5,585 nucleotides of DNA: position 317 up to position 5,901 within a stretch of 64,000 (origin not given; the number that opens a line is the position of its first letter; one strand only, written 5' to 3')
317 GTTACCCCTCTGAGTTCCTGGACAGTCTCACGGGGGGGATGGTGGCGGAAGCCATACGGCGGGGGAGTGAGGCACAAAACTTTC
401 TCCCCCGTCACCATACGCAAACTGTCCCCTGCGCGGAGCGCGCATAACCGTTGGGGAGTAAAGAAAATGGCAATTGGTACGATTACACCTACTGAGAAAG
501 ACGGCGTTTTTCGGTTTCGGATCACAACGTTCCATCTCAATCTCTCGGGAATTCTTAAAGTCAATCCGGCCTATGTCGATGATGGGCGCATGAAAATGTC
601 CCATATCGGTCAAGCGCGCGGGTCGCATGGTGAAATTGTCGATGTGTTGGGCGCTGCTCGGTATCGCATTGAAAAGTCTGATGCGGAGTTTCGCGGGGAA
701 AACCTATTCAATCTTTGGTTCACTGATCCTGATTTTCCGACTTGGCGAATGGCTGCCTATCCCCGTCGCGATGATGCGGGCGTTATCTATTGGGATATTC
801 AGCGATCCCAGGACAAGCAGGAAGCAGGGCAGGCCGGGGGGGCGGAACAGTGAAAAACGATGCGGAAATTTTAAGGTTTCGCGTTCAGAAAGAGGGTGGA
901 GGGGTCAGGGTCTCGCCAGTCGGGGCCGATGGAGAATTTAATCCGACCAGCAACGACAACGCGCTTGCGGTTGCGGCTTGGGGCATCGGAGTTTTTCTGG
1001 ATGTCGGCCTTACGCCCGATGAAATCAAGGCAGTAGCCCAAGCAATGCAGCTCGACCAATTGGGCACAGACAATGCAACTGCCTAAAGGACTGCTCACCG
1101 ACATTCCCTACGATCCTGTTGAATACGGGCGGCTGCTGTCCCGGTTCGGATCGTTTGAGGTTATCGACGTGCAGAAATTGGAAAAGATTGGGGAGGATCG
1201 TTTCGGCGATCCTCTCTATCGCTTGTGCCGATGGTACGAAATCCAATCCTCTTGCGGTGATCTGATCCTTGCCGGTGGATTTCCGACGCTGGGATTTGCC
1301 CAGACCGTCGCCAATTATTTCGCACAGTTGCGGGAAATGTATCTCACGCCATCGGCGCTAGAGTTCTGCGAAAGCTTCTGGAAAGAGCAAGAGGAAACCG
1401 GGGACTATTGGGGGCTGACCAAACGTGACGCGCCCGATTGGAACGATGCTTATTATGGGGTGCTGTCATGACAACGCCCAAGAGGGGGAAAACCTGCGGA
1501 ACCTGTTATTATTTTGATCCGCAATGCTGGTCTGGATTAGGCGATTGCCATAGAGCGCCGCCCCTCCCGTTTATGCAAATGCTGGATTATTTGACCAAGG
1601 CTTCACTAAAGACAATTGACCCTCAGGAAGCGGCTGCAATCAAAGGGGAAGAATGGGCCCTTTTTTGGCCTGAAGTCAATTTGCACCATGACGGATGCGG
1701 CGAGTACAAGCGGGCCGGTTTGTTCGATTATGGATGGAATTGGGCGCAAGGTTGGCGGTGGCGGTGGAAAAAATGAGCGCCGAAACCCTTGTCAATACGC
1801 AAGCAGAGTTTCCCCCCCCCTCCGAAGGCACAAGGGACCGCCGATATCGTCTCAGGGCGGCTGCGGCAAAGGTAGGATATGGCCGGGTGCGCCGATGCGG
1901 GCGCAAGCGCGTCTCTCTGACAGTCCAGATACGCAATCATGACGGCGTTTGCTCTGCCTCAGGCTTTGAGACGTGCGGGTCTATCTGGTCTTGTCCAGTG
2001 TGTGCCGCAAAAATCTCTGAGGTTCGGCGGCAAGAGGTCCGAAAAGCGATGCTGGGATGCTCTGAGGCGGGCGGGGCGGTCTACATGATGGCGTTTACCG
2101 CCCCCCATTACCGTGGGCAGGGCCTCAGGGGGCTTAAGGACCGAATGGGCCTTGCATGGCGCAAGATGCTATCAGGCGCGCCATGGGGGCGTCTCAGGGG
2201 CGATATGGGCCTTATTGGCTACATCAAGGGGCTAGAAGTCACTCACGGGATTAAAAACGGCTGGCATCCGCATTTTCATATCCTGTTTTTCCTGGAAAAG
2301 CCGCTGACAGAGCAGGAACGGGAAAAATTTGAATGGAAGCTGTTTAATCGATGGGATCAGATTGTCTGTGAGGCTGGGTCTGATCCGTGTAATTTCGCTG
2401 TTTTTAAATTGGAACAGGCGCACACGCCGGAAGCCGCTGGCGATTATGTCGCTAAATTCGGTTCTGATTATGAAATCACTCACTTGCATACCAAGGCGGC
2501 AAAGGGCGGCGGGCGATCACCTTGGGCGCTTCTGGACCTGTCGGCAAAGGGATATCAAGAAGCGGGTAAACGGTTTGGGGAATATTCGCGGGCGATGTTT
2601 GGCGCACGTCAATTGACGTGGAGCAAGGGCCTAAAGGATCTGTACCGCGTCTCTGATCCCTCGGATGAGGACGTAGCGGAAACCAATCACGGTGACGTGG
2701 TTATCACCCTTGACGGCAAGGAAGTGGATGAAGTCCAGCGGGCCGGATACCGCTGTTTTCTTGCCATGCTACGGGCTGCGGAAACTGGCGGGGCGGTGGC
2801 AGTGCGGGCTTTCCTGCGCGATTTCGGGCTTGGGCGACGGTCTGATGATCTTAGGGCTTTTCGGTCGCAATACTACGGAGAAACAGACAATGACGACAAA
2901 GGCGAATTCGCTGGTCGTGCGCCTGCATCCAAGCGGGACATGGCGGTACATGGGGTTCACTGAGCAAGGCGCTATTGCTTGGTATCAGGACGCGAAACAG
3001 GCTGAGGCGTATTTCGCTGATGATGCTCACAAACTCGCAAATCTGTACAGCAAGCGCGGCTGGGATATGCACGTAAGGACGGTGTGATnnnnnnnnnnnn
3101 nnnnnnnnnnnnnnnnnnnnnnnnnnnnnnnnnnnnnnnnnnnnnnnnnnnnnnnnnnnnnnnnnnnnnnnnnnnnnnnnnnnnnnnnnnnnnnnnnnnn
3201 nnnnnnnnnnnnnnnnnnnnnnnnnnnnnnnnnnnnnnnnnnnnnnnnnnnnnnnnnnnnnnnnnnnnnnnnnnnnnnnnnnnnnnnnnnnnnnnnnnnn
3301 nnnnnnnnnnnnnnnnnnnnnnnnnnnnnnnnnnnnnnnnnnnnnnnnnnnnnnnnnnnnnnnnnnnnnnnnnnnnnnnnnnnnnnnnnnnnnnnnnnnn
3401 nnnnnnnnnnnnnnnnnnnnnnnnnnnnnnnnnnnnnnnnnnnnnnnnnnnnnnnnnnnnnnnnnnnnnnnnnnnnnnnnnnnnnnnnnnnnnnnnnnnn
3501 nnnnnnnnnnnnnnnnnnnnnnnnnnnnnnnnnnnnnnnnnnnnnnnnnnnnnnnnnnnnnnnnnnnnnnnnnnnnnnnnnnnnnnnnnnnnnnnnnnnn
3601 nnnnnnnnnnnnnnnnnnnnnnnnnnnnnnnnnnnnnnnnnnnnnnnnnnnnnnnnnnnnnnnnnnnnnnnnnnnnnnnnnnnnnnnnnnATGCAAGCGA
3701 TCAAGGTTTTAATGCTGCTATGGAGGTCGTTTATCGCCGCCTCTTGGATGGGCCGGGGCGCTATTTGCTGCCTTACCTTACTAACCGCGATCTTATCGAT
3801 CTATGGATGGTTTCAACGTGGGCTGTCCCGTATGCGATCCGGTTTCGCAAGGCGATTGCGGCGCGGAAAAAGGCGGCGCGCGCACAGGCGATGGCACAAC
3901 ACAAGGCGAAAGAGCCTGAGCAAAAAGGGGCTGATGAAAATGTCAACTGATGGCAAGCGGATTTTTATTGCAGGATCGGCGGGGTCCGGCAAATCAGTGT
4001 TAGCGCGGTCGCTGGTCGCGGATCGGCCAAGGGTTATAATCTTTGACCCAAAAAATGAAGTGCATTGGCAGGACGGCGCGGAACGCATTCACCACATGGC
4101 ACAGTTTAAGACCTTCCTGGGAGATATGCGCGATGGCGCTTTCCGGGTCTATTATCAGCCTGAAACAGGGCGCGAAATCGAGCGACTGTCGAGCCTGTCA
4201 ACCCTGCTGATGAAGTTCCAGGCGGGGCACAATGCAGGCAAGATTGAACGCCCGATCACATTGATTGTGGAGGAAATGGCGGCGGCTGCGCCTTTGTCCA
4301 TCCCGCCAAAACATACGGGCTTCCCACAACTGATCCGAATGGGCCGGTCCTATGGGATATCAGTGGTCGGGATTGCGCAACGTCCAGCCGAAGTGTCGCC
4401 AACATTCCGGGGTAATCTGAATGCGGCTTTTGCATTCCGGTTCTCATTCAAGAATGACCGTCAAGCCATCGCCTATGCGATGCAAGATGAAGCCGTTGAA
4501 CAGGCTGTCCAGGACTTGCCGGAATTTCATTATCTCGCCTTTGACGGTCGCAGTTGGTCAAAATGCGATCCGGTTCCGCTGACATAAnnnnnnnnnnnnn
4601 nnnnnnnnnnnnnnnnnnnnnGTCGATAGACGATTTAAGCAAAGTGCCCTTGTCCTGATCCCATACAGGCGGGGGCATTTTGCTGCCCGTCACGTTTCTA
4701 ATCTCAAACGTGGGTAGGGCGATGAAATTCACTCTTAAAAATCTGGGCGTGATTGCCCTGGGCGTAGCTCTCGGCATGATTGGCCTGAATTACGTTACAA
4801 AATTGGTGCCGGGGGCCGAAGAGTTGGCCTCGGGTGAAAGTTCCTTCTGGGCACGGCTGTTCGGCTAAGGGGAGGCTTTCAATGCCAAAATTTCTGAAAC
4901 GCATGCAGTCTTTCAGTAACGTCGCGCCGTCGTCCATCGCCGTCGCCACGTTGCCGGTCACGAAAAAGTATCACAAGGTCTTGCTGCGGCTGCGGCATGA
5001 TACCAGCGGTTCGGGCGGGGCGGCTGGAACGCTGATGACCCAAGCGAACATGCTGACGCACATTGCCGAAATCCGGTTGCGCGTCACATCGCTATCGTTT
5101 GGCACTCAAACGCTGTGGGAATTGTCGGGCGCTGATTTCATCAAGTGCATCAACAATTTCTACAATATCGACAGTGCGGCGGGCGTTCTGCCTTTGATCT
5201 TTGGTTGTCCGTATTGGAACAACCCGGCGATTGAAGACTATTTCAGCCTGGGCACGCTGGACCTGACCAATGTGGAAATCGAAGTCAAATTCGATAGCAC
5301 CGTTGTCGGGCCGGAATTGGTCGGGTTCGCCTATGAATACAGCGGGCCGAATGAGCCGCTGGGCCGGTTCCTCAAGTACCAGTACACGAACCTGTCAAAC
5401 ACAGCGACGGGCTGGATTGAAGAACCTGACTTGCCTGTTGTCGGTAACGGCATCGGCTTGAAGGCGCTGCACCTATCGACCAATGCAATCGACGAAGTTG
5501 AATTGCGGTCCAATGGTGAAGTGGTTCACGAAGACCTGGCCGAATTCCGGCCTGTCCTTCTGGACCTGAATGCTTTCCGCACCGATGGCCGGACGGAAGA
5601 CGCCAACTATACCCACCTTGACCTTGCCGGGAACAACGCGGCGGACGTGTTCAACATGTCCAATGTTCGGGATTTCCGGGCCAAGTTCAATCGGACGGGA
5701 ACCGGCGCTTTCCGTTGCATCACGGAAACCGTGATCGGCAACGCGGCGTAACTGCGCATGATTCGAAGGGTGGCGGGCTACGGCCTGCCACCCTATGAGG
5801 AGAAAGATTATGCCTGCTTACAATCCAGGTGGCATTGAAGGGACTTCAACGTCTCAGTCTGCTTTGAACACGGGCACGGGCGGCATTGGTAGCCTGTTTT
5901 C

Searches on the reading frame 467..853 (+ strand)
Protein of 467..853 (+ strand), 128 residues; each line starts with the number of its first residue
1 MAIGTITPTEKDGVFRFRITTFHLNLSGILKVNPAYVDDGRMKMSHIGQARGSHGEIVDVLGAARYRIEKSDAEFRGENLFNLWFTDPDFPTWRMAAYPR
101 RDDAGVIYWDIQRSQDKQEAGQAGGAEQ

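Call 19: find_encoding_contigs(protein=window:467-853:+, flank=10000, max_places=10)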
Protein window:467-853:+ (128 aa): 8 contigs read that carry it; 3 places shown.
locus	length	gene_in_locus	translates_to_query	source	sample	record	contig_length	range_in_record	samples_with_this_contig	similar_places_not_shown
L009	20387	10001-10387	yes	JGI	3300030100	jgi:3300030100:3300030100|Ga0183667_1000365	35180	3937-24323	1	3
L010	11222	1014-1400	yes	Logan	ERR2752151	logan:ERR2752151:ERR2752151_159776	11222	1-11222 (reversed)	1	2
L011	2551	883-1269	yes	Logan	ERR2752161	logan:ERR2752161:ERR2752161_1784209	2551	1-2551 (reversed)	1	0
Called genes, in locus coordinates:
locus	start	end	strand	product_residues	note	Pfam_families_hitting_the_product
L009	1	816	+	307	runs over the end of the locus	PF02653:BPD_transp_2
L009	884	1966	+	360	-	PF02608:Bmp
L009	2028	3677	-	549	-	PF00111:Fer2, PF00211:Guanylate_cyc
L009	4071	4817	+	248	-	PF17131:TP_0789-like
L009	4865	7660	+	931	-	PF03176:MMPL, PF00873:ACR_tran (faint), PF02460:Patched (faint), PF12349:Sterol-sensing, PF03176:MMPL, PF00027:cNMP_binding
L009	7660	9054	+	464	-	-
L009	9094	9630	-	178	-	-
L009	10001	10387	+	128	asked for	-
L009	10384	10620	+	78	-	-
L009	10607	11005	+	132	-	-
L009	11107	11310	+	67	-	-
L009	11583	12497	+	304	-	PF01446:Rep_1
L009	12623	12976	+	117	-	-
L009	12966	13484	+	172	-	-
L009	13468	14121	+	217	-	PF12846:AAA_10 (faint)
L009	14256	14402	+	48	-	-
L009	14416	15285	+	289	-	PF18628:P2_N (faint), PF25513:P2_C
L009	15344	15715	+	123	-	-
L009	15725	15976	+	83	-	-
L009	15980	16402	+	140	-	-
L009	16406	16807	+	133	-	-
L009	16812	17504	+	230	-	-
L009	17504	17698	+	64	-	-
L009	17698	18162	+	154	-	PF07486:Hydrolase_2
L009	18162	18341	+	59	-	-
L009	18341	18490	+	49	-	-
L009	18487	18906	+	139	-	PF11351:GTA_holin_3TM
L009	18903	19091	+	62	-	-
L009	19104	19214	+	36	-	-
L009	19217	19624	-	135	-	-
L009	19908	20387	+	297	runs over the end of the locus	PF00892:EamA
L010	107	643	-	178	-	-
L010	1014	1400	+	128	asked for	-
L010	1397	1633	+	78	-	-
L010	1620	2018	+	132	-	-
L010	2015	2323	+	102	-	-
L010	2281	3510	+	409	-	PF01446:Rep_1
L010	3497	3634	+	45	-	-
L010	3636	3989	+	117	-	-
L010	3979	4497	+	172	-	-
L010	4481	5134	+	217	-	PF12846:AAA_10 (faint)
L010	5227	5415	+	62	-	-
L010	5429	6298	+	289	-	PF18628:P2_N (faint), PF25513:P2_C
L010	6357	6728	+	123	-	-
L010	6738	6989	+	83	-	-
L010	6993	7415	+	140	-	-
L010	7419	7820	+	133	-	-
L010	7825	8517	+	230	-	-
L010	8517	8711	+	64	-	-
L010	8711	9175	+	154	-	PF07486:Hydrolase_2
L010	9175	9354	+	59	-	-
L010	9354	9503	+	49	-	-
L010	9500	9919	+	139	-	PF11351:GTA_holin_3TM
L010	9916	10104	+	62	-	-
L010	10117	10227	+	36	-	-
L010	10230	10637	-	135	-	-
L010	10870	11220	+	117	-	?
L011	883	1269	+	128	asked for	-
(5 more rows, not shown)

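Call 28: search_protein_families(library=pfam, proteins=[L009:9094-9630:-, window:467-853:+], max_evalue=1)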
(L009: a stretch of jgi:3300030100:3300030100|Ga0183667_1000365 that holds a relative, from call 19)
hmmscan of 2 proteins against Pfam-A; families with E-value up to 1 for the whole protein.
L009:9094-9630:- (178 aa): 9 families
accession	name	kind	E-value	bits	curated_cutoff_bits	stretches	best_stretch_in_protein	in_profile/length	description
PF01381.28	HTH_3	-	0.0011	19.4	23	1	24-63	12-51/55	Helix-turn-helix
PF15943.11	YdaS_toxin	-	0.0012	19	30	1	24-52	11-40/65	Bacterial toxin YdaS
PF07022.19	Phage_CI_repr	-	0.0045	17.7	22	1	15-61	6-51/65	Bacteriophage CI repressor helix-turn-helix domain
PF18527.6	STT3_PglB_C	-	0.018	15.5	26.5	1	105-141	10-45/80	STT3/PglB C-terminal beta-barrel domain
PF07037.17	YfeC-like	-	0.027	15.2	22.9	1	26-51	5-30/122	Transcription regulator YfeC-like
PF14549.12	P22_Cro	-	0.054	13.7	30.2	1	24-43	12-30/60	DNA-binding transcriptional regulator Cro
PF05838.17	Glyco_hydro_108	-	0.055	14.4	21.2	1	31-110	24-69/85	Glycosyl hydrolase 108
PF04645.17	DUF603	-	0.15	12.2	22.6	1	2-55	2-51/181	Protein of unknown function, DUF603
PF06242.16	TrcR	-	0.17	12.4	22.2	1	23-51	85-113/139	Transcriptional cell cycle regulator TrcR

window:467-853:+ (128 aa): 0 families

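Call 92: search_protein_families(library=phrogs, proteins=[L009:9094-9630:-], max_evalue=0.01)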
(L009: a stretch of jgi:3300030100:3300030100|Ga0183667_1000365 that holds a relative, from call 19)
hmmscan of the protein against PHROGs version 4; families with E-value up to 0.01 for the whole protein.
L009:9094-9630:- (178 aa): 3 families
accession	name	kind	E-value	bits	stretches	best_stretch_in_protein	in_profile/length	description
phrog_638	-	transcription regulation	6e-14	53.1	1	7-161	3-119/145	transcriptional regulator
phrog_4441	-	DNA, RNA and nucleotide metabolism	9.8e-11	42.8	1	10-69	7-66/98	HTH DNA binding protein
phrog_4151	-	DNA, RNA and nucleotide metabolism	0.0032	18.3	1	25-54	24-53/154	DNA binding protein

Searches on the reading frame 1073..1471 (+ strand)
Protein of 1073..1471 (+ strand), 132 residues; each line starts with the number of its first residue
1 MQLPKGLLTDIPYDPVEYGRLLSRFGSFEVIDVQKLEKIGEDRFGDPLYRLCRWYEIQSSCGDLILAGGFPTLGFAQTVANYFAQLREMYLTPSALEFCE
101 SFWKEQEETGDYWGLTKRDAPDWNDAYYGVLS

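Call 8: search_protein_families(library=phrogs, proteins=[window:1073-1471:+], max_evalue=0.01)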
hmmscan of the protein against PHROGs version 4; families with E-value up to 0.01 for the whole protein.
window:1073-1471:+ (132 aa): 0 families

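Call 20: find_encoding_contigs(protein=window:1073-1471:+, flank=10000, max_places=10)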
Protein window:1073-1471:+ (132 aa): 10 contigs read that carry it; 5 places shown.
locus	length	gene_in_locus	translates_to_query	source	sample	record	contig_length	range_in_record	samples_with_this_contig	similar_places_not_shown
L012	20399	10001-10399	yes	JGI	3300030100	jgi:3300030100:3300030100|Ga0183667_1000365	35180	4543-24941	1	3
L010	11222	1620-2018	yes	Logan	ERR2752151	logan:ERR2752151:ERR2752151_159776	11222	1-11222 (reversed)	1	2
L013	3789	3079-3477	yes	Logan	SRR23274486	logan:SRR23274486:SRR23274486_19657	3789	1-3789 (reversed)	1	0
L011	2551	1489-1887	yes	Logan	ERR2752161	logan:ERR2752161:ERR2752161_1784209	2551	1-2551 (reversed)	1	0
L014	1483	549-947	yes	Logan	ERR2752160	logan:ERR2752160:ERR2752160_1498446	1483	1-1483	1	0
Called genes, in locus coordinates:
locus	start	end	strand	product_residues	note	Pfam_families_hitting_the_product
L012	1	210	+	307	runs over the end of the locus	PF02653:BPD_transp_2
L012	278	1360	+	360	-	PF02608:Bmp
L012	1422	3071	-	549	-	PF00111:Fer2, PF00211:Guanylate_cyc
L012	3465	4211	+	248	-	PF17131:TP_0789-like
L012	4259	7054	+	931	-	PF03176:MMPL, PF00873:ACR_tran (faint), PF02460:Patched (faint), PF12349:Sterol-sensing, PF03176:MMPL, PF00027:cNMP_binding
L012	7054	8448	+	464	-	-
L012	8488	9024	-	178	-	-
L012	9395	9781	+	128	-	-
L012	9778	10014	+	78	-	-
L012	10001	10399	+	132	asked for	-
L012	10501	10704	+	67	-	-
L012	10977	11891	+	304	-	PF01446:Rep_1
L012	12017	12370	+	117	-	-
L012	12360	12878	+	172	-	-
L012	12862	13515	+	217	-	PF12846:AAA_10 (faint)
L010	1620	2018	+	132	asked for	-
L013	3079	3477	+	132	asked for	-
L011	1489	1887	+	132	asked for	-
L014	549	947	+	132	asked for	-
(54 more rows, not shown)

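Call 28: search_protein_families(library=pfam, proteins=[window:1073-1471:+], max_evalue=1)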
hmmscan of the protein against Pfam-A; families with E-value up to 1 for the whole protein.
window:1073-1471:+ (132 aa): 0 families

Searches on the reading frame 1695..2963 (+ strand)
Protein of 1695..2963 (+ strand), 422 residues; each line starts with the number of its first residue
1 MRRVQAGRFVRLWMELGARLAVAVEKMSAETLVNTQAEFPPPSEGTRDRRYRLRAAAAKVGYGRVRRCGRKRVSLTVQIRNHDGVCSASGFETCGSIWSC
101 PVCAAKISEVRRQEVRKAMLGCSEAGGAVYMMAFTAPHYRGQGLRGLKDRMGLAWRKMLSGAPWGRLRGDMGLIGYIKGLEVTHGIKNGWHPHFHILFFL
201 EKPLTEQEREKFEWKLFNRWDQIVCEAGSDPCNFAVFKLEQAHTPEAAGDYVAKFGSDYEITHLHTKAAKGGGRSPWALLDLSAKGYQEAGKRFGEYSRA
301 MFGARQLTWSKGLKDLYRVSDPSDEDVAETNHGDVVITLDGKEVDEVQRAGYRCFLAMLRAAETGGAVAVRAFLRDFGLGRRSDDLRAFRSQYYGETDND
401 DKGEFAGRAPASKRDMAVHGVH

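Call 7: search_protein_families(library=pfam, proteins=[window:1695-2963:+], max_evalue=0.01)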
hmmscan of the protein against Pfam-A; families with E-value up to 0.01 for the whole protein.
window:1695-2963:+ (422 aa): 1 family
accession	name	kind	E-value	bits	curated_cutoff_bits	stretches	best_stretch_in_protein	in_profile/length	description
PF01446.23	Rep_1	-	4.1e-12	46.5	33.2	1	99-214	14-132/253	Replication protein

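Call 8: search_protein_families(library=phrogs, proteins=[window:1695-2963:+], max_evalue=0.01)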
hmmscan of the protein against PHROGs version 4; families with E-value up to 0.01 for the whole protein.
window:1695-2963:+ (422 aa): 1 family
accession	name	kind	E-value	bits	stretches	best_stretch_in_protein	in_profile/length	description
phrog_11698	-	unknown function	1.2e-78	266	1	26-381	5-379/394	-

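Call 9: find_encoding_contigs(protein=window:1695-2963:+, flank=10000, max_places=10)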
Protein window:1695-2963:+ (422 aa): no gene with exactly this product is on record in the collection.

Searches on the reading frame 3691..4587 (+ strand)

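Call 7: search_protein_families(library=pfam, proteins=[window:3691-4587:+], max_evalue=0.01)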
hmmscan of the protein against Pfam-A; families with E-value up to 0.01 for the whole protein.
window:3691-4587:+ (298 aa): 3 families
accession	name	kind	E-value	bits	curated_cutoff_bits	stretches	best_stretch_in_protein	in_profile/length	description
PF12846.13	AAA_10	-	7.4e-06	25.7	27.5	1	76-139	9-77/362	AAA-like domain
PF01935.23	DUF87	-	0.00082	20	23.2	1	91-137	26-80/220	Helicase HerA, central domain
PF13401.12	AAA_22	-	0.0056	17.4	27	0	91-133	8-54/130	AAA domain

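Call 8: search_protein_families(library=phrogs, proteins=[window:3691-4587:+], max_evalue=0.01)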
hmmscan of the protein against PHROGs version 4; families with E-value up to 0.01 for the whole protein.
window:3691-4587:+ (298 aa): 5 families
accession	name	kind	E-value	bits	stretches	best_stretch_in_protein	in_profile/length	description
phrog_2666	-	head and packaging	5.4e-26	92.4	1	75-285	308-519/555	terminase large subunit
phrog_7035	-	unknown function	2.3e-09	37.2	1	188-288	492-594/969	-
phrog_1358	-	moron, auxiliary metabolic gene and host takeover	0.0016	17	1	91-256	606-779/1382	FtsK/SpoIIIE-like protein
phrog_24831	-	unknown function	0.0017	18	0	189-272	388-463/700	-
phrog_17958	-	moron, auxiliary metabolic gene and host takeover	0.0058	15.9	1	88-130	330-379/682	FtsK/SpoIIIE-like protein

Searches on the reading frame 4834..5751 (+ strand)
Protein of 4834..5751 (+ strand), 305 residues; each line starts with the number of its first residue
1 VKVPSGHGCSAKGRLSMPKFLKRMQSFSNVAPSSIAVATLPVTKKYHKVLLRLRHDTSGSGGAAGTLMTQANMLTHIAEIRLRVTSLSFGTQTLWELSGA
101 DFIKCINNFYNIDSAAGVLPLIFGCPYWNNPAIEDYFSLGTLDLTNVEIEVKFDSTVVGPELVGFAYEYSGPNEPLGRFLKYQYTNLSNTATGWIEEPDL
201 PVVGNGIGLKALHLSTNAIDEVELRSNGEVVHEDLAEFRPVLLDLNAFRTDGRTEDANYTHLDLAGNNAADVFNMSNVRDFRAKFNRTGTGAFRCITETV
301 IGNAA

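Call 7: search_protein_families(library=pfam, proteins=[window:4834-5751:+], max_evalue=0.01)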
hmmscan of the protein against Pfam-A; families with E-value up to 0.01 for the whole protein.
window:4834-5751:+ (305 aa): 2 families
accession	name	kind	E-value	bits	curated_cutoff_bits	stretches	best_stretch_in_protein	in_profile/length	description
PF25513.1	P2_C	-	5.1e-11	43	25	1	181-300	3-117/120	Viral coat protein P2 C-terminal domain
PF18628.8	P2_N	-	1.5e-08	34.9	25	1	86-166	45-126/129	Viral coat protein P2 N-terminal domain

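Call 8: search_protein_families(library=phrogs, proteins=[window:4834-5751:+], max_evalue=0.01)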
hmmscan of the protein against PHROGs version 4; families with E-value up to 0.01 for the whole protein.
window:4834-5751:+ (305 aa): 1 family
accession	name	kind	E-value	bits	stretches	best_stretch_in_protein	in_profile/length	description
phrog_3030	-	unknown function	0.0071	16.5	0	220-302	58-140/272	-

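Call 14: search_dna_similar(query=window:4834-5751:+, collection=phages, mode=protein)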
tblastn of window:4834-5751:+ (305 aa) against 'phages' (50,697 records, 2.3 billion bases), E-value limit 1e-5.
Records with a match: 2; places in all: 2; records where one place covers at least 80% of the query: 1.
Best place of each record, by identity: <60% 2.
By first word of the organism name: Vibrio 1; Rhodobacter 1.
By host as written in the record: Vibrio rumoiensis FERM P-14531 1; Rhodobacter capsulatus strain B10, ATCC 33303 1.
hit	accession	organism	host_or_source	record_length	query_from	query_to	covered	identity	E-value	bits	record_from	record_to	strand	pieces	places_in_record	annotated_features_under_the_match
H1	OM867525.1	Vibrio phage vB_VruC_PG21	Vibrio rumoiensis FERM P-14531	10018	12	298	94%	23.3%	7e-10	66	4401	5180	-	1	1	major capsid protein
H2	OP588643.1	Rhodobacter phage Jorvik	Rhodobacter capsulatus strain B10, ATCC ...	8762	95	233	46%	28.6%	4e-7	57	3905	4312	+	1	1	hypothetical protein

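Call 33: find_related_loci(query=window:4882-5751:+, collection=viral_contigs, flank=10000)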
Query window:4882-5751:+ (289 aa) in viral_contigs; peptide patterns used: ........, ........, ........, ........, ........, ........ (x = any residue, [..] = any of these).
25 stretches matched a pattern, but none encodes a relative of the query by tblastn (E <= 1e-3).

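Call 43: find_homologous_proteins(query=window:4882-5751:+, max_evalue=0.001)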
Query window:4882-5751:+ (289 aa): 4 proteins with E <= 0.001 among 1910 candidates.
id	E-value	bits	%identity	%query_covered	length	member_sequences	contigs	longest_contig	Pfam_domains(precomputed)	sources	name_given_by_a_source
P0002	1.8e-190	649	99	100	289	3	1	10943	PF18628.9,PF25513.2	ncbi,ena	-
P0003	3.4e-121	422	64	99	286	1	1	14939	PF18628.9,PF25513.2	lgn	-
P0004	9.8e-116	404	64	97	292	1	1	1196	PF18628.9,PF25513.2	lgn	-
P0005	1.2e-82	296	49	99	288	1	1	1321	PF18628.9,PF25513.2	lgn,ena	-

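Call 44: find_encoding_contigs(protein=P0003, flank=10000, max_places=5)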
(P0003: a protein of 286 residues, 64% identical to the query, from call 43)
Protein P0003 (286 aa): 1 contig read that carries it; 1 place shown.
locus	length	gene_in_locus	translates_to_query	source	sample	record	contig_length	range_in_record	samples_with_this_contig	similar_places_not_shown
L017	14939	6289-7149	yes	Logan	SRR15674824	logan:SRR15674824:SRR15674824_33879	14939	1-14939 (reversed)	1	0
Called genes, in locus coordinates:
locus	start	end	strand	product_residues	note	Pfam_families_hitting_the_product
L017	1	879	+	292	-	?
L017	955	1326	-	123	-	-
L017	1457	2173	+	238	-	PF05284:DUF736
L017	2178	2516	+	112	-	-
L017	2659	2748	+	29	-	-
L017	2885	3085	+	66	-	-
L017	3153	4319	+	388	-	-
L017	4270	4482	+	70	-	-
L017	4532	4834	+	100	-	-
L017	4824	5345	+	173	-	-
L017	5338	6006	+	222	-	-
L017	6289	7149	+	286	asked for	PF18628:P2_N (weak), PF25513:P2_C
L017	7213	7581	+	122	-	-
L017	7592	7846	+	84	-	-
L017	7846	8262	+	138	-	-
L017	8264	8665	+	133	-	-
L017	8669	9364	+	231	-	-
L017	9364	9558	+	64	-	-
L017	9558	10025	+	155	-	PF07486:Hydrolase_2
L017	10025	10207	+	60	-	-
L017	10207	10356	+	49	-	-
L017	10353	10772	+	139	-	PF11351:GTA_holin_3TM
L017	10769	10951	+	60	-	-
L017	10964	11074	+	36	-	-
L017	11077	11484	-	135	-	-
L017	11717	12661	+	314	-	PF00892:EamA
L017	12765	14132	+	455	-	PF00120:Gln-synt_C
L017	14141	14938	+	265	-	PF01503:PRA-PH (faint), PF03819:MazG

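Call 45: find_encoding_contigs(protein=P0002, flank=10000, max_places=5)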
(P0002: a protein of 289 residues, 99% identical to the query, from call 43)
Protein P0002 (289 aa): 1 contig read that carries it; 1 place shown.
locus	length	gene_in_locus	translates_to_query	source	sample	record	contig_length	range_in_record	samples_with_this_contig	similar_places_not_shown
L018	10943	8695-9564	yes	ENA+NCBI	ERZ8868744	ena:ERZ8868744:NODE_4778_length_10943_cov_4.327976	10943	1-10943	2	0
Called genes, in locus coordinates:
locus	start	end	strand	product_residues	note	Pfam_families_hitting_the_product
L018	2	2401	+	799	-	?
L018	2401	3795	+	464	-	-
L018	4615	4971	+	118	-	-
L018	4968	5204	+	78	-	-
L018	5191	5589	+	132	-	-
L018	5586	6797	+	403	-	PF01446:Rep_1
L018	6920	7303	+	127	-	-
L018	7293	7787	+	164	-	-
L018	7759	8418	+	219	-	-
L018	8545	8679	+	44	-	-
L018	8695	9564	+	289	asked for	PF18628:P2_N (faint), PF25513:P2_C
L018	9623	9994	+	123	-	-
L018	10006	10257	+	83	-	-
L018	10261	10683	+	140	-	-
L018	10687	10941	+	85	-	?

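Call 86: find_related_loci(query=A3, collection=viral_contigs, flank=10000)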
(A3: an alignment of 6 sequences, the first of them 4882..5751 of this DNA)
Query A3 (289 aa) in viral_contigs; peptide patterns used: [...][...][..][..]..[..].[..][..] (x = any residue, [..] = any of these).
20 stretches matched a pattern, but none encodes a relative of the query by tblastn (E <= 1e-3).

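Call 92: search_protein_families(library=phrogs, proteins=[L017:955-1326:-], max_evalue=0.01)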
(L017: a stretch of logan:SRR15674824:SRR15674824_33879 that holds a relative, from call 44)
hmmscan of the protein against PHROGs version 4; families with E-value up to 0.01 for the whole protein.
L017:955-1326:- (123 aa): 3 families
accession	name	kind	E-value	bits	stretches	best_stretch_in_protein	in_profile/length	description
phrog_638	-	transcription regulation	1.9e-15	58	1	3-116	3-117/145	transcriptional regulator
phrog_4441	-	DNA, RNA and nucleotide metabolism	7.9e-08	33.5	1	3-65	4-66/98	HTH DNA binding protein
phrog_34897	-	unknown function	0.00046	20.6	1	5-104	5-105/279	-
